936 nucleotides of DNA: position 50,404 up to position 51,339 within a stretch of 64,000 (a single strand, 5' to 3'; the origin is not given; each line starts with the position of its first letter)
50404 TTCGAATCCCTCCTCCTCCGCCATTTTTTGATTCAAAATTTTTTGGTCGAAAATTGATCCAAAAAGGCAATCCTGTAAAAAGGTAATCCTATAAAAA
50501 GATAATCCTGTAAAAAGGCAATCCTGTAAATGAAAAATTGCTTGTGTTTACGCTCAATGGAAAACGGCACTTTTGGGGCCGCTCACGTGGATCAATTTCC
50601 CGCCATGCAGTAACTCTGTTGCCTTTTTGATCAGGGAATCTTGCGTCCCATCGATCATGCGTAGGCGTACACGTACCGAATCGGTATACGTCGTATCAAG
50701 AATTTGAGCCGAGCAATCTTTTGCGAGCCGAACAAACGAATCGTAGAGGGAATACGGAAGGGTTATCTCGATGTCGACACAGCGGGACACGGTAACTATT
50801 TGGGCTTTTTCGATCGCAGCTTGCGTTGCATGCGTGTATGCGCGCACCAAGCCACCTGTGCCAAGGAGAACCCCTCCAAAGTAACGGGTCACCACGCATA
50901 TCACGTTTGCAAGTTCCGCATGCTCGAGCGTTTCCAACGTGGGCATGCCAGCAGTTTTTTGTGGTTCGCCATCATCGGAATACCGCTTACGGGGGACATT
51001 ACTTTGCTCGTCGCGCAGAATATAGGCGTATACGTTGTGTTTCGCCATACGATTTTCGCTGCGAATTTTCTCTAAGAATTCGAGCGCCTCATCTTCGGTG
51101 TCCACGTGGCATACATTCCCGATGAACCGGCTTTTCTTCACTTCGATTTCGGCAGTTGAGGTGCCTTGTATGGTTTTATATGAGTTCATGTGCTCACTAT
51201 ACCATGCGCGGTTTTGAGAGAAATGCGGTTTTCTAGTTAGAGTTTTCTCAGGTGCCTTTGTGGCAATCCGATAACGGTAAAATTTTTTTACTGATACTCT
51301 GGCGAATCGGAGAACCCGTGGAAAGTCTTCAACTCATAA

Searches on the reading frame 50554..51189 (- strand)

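Call 113: search_protein_families(library=pfam, proteins=[window:50554-51189:-], max_evalue=0.00001)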
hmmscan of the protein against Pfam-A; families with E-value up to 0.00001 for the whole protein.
window:50554-51189:- (211 aa): 2 families
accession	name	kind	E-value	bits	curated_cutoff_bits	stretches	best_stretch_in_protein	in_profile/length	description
PF01205.25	UPF0029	-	9e-38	129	27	1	18-126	1-107/107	Uncharacterized protein family UPF0029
PF09186.17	DUF1949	-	1e-07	32.1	23.7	1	142-196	1-55/56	Domain of unknown function (DUF1949)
